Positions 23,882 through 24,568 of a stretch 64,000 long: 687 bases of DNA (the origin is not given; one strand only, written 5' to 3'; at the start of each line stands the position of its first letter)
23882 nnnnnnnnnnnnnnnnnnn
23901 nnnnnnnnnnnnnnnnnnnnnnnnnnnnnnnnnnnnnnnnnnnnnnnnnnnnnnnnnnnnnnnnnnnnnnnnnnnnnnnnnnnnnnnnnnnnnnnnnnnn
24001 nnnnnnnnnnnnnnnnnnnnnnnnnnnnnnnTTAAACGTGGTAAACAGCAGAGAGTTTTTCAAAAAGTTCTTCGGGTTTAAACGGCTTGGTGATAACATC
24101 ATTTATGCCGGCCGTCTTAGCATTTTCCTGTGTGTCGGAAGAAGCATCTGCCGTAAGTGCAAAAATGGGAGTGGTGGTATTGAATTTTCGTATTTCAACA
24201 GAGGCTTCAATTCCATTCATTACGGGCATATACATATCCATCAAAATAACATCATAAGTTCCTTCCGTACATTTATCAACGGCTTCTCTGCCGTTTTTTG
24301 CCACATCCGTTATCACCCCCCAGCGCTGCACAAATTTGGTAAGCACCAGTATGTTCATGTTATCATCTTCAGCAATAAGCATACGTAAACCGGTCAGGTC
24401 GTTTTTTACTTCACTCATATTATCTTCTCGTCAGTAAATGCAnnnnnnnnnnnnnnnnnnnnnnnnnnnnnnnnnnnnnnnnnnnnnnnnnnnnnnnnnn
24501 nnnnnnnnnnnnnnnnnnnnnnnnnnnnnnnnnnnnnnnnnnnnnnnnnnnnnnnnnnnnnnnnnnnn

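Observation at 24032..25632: Stand-alone CheY-like receiver gene inside a SAM-I-controlled split metH operon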

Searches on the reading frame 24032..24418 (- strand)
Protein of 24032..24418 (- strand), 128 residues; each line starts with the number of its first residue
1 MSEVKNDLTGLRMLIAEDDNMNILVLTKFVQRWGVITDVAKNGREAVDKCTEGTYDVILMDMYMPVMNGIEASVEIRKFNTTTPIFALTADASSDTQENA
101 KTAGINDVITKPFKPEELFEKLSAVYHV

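Call 4: search_protein_families(library=pfam, proteins=[window:24032-24418:-])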
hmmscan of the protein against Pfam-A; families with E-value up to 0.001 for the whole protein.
window:24032-24418:- (128 aa): 1 family
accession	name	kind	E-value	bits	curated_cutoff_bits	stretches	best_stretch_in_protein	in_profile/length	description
PF00072.30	Response_reg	-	8.8e-28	97.1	30.2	1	14-122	2-110/111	Response regulator receiver domain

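Call 5: find_homologous_proteins(query=window:24032-24418:-, max_evalue=1e-10)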
Query window:24032-24418:- (128 aa): 20 proteins with E <= 1e-10 among 39 candidates.
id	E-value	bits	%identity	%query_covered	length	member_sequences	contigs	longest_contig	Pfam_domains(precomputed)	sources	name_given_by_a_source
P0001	2.1e-77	275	100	100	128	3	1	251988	PF00072.31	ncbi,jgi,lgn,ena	ncbi:MAG: response regulator [Bacteroidia bacterium]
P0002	2.8e-75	268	98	100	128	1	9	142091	PF00072.31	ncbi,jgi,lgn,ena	jgi:two-component system sensor histidine kinase/response regulator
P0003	3.5e-75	267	97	100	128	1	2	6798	PF00072.31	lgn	-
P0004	3.9e-75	267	97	100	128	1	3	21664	PF00072.31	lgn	-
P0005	2.0e-74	265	97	100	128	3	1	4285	PF00072.31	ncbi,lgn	-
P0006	1.4e-73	262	95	100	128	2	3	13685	PF00072.31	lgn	-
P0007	9.1e-68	244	88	100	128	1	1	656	PF00072.31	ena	-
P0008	1.5e-62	227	91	91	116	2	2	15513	PF00072.31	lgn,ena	-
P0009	2.1e-60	220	83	98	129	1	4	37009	PF00072.31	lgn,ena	-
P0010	2.5e-60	220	80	98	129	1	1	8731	PF00072.31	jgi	jgi:CheY-like chemotaxis protein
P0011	3.7e-60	219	82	98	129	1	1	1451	PF00072.31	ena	-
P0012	1.6e-40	156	60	92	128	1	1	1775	PF00072.31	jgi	jgi:CheY-like chemotaxis protein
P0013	1.0e-39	153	54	98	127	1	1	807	PF23198.2,PF00072.31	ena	-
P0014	2.2e-33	133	53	91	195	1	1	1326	PF02518.32,PF00072.31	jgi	jgi:CheY-like chemotaxis protein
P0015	3.5e-21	93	41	84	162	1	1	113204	PF00072.31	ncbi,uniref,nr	ncbi:response regulator [Flavobacterium psychrophilum]|uniref:response regulator n=1 Tax=Flavobacter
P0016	1.6e-18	85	55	67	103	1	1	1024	PF00072.31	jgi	jgi:CheY-like chemotaxis protein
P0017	1.4e-14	72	53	52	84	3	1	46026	PF00072.31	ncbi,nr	ncbi:histidine kinase [Flavobacterium psychrophilum]|nr:histidine kinase [Flavobacterium psychrophil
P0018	2.5e-13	68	42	75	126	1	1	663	PF00072.31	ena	-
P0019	5.3e-13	67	36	88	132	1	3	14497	PF00072.31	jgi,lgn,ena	-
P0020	5.0e-12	64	38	80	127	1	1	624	PF00072.31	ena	-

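Call 10: find_encoding_contigs(protein=P0009, flank=6000, max_places=4)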
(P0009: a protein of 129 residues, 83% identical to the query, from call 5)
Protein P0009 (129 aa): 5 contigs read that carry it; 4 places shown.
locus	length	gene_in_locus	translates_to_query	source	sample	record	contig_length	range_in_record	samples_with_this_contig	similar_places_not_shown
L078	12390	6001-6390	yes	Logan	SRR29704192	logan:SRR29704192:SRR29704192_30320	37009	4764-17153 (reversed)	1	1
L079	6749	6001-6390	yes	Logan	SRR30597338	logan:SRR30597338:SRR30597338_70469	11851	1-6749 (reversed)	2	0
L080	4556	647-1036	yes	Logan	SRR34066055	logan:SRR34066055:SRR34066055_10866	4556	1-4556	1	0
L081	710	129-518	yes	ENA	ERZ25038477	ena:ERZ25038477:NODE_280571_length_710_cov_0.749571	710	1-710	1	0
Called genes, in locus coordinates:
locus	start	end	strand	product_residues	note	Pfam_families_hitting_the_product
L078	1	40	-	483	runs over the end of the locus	PF02233:PNTB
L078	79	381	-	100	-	PF12769:PNTB_4TM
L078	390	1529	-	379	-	PF05222:AlaDh_PNT_N, PF02826:2-Hacid_dh_C (faint), PF01262:AlaDh_PNT_C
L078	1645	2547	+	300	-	PF00850:Hist_deacetyl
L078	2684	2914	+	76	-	-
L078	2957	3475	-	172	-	-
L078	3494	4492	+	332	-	PF04443:LuxE (faint)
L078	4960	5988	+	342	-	PF02574:S-methyl_trans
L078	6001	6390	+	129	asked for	PF00072:Response_reg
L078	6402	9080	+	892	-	PF00809:Pterin_bind, PF02607:B12-binding_2, PF02310:B12-binding, PF02965:Met_synt_B12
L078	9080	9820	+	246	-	PF01925:TauE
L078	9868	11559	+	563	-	-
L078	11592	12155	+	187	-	PF03588:Leu_Phe_trans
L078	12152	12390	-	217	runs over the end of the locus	PF02463:SMC_N (weak), PF00005:ABC_tran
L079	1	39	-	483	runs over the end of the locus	PF02233:PNTB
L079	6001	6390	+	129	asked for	PF00072:Response_reg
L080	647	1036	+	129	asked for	PF00072:Response_reg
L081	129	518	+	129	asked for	PF00072:Response_reg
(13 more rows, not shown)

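Call 11: find_encoding_contigs(protein=P0010, flank=6000, max_places=3)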
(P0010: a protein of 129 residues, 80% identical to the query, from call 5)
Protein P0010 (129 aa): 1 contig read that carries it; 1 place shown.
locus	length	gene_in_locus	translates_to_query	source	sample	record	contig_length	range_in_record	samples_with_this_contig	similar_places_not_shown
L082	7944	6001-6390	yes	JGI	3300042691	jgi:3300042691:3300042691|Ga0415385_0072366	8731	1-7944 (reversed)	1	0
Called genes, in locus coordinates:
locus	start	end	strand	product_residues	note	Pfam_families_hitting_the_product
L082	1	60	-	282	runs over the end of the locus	?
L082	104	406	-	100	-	PF12769:PNTB_4TM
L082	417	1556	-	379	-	PF05222:AlaDh_PNT_N, PF02826:2-Hacid_dh_C (faint), PF01262:AlaDh_PNT_C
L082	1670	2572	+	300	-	PF00850:Hist_deacetyl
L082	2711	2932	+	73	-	-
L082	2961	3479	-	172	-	-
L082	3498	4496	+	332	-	-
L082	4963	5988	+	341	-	PF02574:S-methyl_trans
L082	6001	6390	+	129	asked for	PF00072:Response_reg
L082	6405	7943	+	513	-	?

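Call 12: find_encoding_contigs(protein=P0012, flank=6000, max_places=3)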
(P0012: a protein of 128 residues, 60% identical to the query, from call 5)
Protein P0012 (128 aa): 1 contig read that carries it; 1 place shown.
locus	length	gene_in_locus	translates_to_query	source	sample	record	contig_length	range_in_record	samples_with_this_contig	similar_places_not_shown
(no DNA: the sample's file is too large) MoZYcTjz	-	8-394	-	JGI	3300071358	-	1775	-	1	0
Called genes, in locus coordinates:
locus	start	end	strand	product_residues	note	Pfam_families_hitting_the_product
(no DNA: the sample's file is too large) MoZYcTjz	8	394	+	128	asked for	PF00072:Response_reg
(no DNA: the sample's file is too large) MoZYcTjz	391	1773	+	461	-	?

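Call 13: find_encoding_contigs(protein=P0013, flank=6000, max_places=3)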
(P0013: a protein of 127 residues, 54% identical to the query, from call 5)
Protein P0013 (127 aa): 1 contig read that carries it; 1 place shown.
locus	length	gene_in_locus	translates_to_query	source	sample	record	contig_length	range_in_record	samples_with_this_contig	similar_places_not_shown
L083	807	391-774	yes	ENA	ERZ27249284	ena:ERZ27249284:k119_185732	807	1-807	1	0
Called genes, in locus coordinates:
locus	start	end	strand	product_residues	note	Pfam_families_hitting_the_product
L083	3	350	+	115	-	?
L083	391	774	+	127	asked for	PF23198:PDE8A_N (weak), PF00072:Response_reg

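Call 14: find_encoding_contigs(protein=P0014, flank=6000, max_places=3)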
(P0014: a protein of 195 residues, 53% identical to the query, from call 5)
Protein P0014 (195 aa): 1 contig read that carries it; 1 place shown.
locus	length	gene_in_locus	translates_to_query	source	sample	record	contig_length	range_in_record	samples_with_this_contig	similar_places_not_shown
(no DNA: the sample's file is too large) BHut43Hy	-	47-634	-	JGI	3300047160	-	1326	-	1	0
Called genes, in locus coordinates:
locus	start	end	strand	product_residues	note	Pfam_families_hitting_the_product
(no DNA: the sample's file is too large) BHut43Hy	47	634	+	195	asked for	PF02518:HATPase_c, PF00072:Response_reg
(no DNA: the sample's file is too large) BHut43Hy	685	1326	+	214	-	?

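Call 15: find_encoding_contigs(protein=P0019, flank=6000, max_places=3)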
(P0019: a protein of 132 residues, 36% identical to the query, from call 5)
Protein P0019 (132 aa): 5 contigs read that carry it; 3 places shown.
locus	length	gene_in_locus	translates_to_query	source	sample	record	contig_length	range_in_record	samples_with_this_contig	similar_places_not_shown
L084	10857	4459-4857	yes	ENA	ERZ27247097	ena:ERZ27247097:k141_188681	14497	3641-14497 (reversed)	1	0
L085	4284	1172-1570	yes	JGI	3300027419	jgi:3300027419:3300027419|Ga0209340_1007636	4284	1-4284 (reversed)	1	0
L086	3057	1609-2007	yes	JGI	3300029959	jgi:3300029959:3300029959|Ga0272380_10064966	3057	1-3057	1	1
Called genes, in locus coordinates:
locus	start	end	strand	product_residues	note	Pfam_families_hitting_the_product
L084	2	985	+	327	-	?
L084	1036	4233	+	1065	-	PF00989:PAS, PF13426:PAS_9, PF08447:PAS_3, PF00989:PAS, PF13426:PAS_9, PF00158:Sigma54_activat, PF14532:Sigma54_activ_2, PF07728:AAA_5, +12 more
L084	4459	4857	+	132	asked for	PF00072:Response_reg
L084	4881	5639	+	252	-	-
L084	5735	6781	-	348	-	PF01264:Chorismate_synt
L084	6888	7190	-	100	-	PF13451:zf_Tbcl, PF23477:zf_Tbcl_2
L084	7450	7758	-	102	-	PF13451:zf_Tbcl, PF23477:zf_Tbcl_2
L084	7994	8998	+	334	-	-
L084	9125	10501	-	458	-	PF00483:NTP_transferase, PF24894:Hexapep_GlmU, PF25247:LbH_GLGC (weak), PF25084:LbH_EIF2B (weak), PF25247:LbH_GLGC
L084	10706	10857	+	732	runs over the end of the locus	PF00773:RNB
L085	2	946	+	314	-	?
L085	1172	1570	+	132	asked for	PF00072:Response_reg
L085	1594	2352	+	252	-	-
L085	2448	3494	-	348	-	PF01264:Chorismate_synt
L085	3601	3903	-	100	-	PF13451:zf_Tbcl, PF23477:zf_Tbcl_2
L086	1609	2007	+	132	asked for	PF00072:Response_reg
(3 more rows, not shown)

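Call 22: find_related_loci(query=A1, collection=metagenome_contigs, flank=5000)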
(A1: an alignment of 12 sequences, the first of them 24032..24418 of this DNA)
Query A1 (128 aa) in metagenome_contigs; peptide patterns used: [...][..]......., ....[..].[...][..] (x = any residue, [..] = any of these).
600 stretches matched a pattern (row limit reached: there are more); 568 encode a relative of the query (tblastn E <= 1e-3); the best 80 are kept; 80 distinct loci.
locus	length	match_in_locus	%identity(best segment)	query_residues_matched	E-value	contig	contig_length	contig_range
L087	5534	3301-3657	43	8-122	3e-30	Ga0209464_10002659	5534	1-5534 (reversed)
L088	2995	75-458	43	2-122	7e-30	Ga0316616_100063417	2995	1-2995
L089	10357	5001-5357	45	8-122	8e-29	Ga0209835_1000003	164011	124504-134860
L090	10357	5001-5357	45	8-122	3e-28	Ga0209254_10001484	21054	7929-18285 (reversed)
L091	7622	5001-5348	42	11-125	5e-28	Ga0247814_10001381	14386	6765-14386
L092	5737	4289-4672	43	2-122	2e-27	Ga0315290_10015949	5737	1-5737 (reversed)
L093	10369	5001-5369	43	1-122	9e-27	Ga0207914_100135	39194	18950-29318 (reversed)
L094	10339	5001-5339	44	11-122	2e-26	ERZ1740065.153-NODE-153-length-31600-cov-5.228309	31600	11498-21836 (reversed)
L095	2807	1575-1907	43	10-119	5e-26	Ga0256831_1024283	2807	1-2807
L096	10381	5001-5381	40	3-122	6e-26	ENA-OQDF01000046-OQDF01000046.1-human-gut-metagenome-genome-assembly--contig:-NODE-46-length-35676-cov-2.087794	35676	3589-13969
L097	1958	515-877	44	8-122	7e-26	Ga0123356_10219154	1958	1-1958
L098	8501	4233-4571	42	11-122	2e-25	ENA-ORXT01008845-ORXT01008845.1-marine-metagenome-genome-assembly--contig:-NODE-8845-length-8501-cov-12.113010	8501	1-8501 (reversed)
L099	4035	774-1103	45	10-118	5e-25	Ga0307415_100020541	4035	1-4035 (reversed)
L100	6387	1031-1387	43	12-125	8e-25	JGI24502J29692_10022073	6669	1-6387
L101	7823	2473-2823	40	9-122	2e-24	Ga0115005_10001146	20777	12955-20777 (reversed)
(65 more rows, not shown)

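Call 31: search_protein_families(library=pfam, proteins=[L087:481-3675:+, L089:2151-5375:+, L091:3234-5402:+, P0014, L094:3378-5369:+], max_evalue=0.001)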
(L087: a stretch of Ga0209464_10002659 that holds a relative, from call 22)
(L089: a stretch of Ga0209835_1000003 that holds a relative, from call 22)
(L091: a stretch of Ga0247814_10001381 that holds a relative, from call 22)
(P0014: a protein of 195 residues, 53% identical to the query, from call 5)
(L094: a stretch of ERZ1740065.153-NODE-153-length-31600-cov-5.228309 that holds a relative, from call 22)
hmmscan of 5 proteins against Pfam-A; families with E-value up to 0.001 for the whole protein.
L087:481-3675:+ (1064 aa): 11 families
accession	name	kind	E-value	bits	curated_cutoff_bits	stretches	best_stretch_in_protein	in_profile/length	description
PF13426.13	PAS_9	-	2.4e-37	127.8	27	3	411-512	1-102/103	PAS domain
PF02518.31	HATPase_c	-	5.5e-27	94.8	26.4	1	806-919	1-108/111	Histidine kinase-, DNA gyrase B-, and HSP90-like ATPase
PF00989.32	PAS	-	2.8e-26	92.2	22.6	1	402-511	2-113/113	PAS fold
PF00072.30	Response_reg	-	2e-24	86.4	30.2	1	946-1059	1-110/111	Response regulator receiver domain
PF08448.16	PAS_4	-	2.5e-24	86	23.1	1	408-514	2-108/110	PAS fold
PF13188.13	PAS_8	-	1.1e-19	70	21.8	1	402-457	2-55/65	PAS domain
PF00512.31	HisKA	-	1.1e-16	61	26.9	1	694-759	1-66/66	His Kinase A (phospho-acceptor) domain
PF08447.18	PAS_3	-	4.2e-14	53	25.6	0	424-507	2-88/89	PAS fold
PF13185.12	GAF_2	-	4.1e-10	40.4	28.6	1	539-673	6-136/136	GAF domain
PF01590.32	GAF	-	1.2e-09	39.3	22.4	1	539-671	4-132/133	GAF domain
PF14598.12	PAS_11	-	7.4e-06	26.3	25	0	287-362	4-78/109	PAS domain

L089:2151-5375:+ (1074 aa): 12 families
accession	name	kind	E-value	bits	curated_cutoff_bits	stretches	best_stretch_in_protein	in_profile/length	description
PF13426.13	PAS_9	-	3.8e-34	117.5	27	3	421-522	1-102/103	PAS domain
PF02518.31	HATPase_c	-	8.1e-32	110.4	26.4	1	816-930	1-109/111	Histidine kinase-, DNA gyrase B-, and HSP90-like ATPase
PF00989.32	PAS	-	5.3e-25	88.1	22.6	2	412-521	2-113/113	PAS fold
PF13188.13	PAS_8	-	2.8e-21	75.1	21.8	2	412-464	2-55/65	PAS domain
PF00072.30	Response_reg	-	3.1e-21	76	30.2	1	956-1069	1-110/111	Response regulator receiver domain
PF08448.16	PAS_4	-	3.6e-21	75.9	23.1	1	418-522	2-106/110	PAS fold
PF00512.31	HisKA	-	4.7e-16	59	26.9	1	705-769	2-66/66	His Kinase A (phospho-acceptor) domain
PF08447.18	PAS_3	-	1e-12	48.6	25.6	0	433-480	1-50/89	PAS fold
PF13185.12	GAF_2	-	2.5e-10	41.1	28.6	1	545-683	2-136/136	GAF domain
PF01590.32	GAF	-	4.4e-08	34.2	22.4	1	547-682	2-133/133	GAF domain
PF13492.12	GAF_3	-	3.7e-05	24.6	27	1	547-684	2-129/129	GAF domain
PF12860.13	PAS_7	-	0.00085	19.9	27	0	417-485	1-69/115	PAS fold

L091:3234-5402:+ (722 aa): 7 families
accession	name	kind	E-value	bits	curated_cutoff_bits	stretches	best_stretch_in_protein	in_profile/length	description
PF02518.31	HATPase_c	-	6.8e-30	104.2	26.4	1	451-566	1-110/111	Histidine kinase-, DNA gyrase B-, and HSP90-like ATPase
PF00072.30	Response_reg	-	1.8e-23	83.3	30.2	1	592-701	1-109/111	Response regulator receiver domain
PF00512.31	HisKA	-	9.1e-22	77.3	26.9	1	340-404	2-66/66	His Kinase A (phospho-acceptor) domain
PF08447.18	PAS_3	-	1.4e-15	57.8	25.6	1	225-310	4-89/89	PAS fold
PF00989.32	PAS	-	5.4e-06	26.8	22.6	1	202-313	3-113/113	PAS fold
PF13589.12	HATPase_c_3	-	0.00024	21.6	25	1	456-579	3-121/137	Histidine kinase-, DNA gyrase B-, and HSP90-like ATPase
PF08448.16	PAS_4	-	0.00025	21.7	23.1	1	250-317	42-109/110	PAS fold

P0014 (195 aa): 2 families
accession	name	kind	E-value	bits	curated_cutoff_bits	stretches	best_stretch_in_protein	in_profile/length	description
PF00072.30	Response_reg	-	1.2e-28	99.9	30.2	1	76-185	1-110/111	Response regulator receiver domain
PF02518.31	HATPase_c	-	9.1e-09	36.2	26.4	1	2-52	61-109/111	Histidine kinase-, DNA gyrase B-, and HSP90-like ATPase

L094:3378-5369:+ (663 aa): 4 families
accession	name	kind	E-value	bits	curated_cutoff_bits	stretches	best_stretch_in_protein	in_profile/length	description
PF00072.30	Response_reg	-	3.7e-46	156.3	30.2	2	544-654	1-110/111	Response regulator receiver domain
PF02518.31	HATPase_c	-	6.3e-16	59.2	26.4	1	407-525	2-110/111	Histidine kinase-, DNA gyrase B-, and HSP90-like ATPase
PF08447.18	PAS_3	-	2.9e-09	37.5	25.6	1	182-267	2-87/89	PAS fold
PF00512.31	HisKA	-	5e-09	36.5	26.9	1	295-354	2-61/66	His Kinase A (phospho-acceptor) domain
